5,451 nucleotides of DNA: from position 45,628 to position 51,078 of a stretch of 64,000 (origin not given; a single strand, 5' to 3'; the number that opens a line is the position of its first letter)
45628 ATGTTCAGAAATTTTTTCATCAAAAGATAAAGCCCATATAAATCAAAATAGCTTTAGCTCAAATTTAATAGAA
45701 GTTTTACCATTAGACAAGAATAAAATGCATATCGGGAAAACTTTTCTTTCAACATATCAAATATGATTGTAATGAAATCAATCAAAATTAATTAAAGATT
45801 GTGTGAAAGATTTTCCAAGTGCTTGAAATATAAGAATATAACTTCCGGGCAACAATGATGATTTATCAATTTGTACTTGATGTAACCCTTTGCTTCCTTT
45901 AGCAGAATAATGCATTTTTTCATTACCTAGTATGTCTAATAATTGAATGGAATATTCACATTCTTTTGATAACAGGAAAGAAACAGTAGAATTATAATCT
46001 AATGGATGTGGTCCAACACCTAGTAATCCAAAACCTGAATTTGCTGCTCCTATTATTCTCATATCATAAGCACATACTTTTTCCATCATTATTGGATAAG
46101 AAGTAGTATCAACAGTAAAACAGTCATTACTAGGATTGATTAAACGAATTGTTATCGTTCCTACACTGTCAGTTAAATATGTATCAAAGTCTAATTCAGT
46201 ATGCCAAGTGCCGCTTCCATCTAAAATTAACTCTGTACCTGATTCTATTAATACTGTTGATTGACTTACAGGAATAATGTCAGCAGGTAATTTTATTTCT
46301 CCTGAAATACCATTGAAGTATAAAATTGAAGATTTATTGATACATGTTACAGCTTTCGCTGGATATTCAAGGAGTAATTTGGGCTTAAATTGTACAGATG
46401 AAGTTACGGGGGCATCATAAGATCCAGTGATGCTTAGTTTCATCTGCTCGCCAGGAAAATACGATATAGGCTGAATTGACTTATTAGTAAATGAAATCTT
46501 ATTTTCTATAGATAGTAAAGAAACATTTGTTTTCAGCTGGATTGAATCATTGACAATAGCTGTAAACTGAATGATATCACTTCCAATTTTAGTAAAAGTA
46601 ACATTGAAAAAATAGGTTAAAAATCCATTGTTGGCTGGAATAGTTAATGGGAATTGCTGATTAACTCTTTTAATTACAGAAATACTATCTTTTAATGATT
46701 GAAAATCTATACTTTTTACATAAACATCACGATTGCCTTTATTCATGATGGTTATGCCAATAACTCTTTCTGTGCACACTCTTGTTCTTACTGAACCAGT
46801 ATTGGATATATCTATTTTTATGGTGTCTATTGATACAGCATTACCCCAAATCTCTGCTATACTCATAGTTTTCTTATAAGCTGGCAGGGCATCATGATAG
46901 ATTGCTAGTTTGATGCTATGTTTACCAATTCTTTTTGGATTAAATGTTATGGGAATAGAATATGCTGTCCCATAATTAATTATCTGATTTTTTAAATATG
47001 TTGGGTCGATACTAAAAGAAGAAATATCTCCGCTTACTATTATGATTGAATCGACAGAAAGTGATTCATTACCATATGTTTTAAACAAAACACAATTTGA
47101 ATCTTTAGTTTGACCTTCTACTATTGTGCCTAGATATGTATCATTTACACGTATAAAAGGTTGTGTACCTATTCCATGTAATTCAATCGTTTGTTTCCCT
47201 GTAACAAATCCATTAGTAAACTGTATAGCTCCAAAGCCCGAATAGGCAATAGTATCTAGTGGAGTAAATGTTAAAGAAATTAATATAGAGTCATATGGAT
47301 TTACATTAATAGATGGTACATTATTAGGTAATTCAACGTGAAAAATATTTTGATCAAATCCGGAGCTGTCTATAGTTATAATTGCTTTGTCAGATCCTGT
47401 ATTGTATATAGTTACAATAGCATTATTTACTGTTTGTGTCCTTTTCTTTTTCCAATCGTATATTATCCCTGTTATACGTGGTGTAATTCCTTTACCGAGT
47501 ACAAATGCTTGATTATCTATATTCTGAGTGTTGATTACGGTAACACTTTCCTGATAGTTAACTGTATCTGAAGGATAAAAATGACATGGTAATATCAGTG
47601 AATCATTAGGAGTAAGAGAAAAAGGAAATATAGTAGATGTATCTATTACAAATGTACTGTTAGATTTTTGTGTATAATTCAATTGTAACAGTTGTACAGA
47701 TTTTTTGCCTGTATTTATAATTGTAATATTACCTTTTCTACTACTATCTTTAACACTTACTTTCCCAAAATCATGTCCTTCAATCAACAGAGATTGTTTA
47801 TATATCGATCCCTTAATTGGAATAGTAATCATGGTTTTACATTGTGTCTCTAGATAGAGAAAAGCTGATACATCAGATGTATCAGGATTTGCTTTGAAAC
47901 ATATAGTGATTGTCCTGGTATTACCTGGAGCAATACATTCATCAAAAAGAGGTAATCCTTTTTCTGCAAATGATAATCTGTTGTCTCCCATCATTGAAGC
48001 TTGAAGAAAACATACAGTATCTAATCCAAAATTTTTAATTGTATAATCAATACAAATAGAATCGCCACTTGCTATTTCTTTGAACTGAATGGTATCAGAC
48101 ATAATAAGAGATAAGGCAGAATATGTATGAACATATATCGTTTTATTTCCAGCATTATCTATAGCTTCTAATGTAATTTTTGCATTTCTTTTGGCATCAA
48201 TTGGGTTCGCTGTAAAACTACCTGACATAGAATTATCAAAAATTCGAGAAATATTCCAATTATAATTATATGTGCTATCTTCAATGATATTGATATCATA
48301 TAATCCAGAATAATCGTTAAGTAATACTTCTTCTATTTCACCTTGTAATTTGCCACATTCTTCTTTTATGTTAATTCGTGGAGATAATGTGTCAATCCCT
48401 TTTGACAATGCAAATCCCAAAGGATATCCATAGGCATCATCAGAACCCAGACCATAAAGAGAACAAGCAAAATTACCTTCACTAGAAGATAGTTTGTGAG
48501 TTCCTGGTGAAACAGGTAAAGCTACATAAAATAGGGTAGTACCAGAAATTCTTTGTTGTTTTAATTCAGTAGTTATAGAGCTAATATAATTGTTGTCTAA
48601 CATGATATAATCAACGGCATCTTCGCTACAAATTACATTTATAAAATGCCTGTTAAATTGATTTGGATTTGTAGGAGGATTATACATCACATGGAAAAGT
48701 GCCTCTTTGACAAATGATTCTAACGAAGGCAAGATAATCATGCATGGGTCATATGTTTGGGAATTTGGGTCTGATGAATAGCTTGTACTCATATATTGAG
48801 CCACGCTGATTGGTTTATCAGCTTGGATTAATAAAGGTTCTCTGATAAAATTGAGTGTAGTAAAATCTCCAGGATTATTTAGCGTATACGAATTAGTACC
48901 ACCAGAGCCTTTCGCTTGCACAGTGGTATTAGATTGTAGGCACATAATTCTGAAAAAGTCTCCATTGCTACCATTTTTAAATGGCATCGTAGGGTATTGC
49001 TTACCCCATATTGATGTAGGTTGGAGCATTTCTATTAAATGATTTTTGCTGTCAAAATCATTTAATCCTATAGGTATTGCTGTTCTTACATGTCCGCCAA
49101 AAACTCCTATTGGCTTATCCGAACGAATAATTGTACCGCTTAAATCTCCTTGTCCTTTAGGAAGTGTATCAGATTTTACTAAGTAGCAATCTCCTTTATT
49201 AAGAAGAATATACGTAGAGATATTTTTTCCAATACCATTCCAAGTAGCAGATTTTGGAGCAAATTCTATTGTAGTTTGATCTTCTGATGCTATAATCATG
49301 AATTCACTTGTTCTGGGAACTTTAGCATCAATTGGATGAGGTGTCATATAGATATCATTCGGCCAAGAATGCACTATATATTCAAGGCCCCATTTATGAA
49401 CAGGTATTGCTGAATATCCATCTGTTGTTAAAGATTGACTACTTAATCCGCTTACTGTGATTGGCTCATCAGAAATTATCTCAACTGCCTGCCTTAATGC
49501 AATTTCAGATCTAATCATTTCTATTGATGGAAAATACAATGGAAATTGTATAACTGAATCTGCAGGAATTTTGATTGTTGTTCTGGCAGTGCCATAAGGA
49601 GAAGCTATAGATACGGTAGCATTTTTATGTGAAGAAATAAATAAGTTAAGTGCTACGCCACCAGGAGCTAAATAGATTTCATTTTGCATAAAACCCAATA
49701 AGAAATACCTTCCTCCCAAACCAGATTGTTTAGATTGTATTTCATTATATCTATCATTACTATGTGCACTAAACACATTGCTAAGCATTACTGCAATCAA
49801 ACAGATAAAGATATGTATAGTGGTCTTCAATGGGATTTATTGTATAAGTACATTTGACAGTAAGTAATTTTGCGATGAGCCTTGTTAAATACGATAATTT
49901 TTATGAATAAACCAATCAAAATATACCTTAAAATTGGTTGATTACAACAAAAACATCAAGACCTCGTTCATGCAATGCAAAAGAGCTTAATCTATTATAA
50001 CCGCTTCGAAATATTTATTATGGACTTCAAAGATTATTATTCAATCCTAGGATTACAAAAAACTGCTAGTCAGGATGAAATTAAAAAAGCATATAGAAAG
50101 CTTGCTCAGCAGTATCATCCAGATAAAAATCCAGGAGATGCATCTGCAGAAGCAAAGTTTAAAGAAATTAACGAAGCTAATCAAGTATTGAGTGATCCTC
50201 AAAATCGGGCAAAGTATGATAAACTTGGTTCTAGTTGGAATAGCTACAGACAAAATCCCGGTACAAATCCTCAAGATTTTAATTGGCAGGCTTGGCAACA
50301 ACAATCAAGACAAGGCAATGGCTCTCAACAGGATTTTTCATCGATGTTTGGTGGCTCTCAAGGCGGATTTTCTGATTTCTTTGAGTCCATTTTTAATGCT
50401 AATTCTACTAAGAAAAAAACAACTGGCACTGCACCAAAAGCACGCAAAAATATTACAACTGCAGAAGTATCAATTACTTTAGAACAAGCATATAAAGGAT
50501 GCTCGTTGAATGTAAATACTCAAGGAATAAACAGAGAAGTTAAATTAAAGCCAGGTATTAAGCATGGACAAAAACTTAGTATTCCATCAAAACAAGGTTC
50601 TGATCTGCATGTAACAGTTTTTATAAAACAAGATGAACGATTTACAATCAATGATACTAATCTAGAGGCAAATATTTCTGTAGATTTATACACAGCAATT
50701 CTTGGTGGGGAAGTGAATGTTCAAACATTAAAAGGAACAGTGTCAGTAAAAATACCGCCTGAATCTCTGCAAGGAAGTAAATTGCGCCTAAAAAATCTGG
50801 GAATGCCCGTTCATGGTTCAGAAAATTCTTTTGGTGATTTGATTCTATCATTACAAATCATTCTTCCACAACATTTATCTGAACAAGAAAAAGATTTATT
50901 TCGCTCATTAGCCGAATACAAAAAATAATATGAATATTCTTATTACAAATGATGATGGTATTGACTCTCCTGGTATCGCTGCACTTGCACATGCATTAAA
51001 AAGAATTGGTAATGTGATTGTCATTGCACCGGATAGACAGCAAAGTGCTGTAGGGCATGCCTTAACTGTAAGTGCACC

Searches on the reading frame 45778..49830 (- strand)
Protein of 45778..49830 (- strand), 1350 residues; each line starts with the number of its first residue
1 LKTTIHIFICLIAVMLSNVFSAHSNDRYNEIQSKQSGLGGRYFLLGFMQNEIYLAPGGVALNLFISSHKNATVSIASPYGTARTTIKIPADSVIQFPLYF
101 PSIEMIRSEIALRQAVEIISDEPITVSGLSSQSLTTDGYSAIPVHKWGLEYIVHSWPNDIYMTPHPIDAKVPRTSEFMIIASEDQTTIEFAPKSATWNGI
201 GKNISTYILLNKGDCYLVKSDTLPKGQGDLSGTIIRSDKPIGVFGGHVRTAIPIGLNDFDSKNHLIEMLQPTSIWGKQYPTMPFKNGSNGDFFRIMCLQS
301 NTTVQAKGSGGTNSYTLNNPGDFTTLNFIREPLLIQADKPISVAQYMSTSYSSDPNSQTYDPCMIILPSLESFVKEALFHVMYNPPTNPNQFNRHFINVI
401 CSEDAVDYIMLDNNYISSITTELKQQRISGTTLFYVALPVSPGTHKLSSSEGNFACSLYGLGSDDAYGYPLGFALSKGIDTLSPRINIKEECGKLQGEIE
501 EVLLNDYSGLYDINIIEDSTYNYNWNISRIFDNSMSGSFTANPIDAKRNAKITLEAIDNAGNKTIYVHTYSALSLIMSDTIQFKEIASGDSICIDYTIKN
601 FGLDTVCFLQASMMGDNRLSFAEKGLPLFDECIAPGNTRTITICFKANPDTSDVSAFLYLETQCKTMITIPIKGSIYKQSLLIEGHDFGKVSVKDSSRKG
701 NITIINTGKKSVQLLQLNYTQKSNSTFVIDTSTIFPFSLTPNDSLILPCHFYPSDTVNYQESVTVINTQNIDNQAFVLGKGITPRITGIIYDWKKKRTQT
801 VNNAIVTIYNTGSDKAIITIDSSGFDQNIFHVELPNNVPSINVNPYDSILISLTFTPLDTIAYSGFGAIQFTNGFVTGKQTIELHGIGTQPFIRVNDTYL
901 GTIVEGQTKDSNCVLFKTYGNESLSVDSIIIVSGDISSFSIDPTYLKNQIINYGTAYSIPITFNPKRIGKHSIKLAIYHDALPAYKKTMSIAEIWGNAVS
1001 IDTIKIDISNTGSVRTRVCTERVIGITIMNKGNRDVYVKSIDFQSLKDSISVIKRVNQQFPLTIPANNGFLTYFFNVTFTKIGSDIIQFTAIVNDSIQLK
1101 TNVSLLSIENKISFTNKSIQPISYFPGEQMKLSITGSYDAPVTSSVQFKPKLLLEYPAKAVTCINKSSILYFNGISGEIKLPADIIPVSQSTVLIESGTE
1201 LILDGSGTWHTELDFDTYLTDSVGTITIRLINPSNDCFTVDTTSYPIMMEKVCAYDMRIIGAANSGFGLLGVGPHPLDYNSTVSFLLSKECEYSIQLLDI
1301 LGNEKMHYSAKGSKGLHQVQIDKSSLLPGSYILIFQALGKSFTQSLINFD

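Call 3: search_protein_families(library=pfam, proteins=[window:45778-49830:-], max_evalue=0.01)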
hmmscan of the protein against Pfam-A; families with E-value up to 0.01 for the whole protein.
window:45778-49830:- (1350 aa): 5 families
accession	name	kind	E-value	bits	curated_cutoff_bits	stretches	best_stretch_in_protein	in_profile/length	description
PF17517.7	IgGFc_binding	-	2.3e-53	181.8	25.6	1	139-460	3-297/297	IgGFc binding protein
PF15780.11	ASH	-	7.6e-10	39.3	27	1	687-774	15-97/98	Abnormal spindle-like microcephaly-assoc'd, ASPM-SPD-2-Hydin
PF22073.2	Cep192_D4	-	1.2e-09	38.8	35.5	0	793-888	13-111/112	Cep192 domain 4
PF22544.2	HYDIN_VesB_CFA65-like_Ig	-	2.1e-09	37.9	25.5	0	686-769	10-88/100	HYDIN/CFA65/VesB-like, Ig-like domain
PF21633.3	MOV-10_Ig-like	-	0.0039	17.7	27.4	0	697-760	33-99/126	Helicase MOV-10, Ig-like domain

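Call 4: search_protein_families(library=ncbifam, proteins=[window:45778-49830:-], max_evalue=0.01)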
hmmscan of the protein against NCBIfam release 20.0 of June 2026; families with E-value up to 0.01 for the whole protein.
window:45778-49830:- (1350 aa): 1 family
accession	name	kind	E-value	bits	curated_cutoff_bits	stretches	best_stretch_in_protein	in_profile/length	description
NF012200.0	choice_anch_D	domain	3.4e-12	46.9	45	2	686-767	24-103/108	choice-of-anchor D domain-containing protein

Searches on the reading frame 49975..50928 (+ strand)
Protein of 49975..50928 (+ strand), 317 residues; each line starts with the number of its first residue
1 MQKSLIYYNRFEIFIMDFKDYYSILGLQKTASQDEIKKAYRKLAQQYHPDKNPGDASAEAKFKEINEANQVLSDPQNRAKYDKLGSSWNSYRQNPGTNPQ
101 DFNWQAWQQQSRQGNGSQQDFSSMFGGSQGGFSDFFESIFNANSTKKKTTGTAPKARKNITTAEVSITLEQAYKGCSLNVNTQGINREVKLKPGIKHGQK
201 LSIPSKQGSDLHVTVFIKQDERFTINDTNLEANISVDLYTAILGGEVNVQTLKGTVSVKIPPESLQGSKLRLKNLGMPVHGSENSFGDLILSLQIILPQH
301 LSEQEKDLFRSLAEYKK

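Call 7: search_protein_families(library=pfam, proteins=[window:49975-50928:+], max_evalue=0.001)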
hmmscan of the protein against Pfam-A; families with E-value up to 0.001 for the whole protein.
window:49975-50928:+ (317 aa): 2 families
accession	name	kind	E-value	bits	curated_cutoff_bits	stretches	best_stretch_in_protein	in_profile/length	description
PF00226.36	DnaJ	-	1.2e-29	102.6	27.8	1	20-82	1-63/63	DnaJ domain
PF01556.23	DnaJ_C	-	1.4e-27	97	26.6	1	163-298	3-152/152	DnaJ C terminal domain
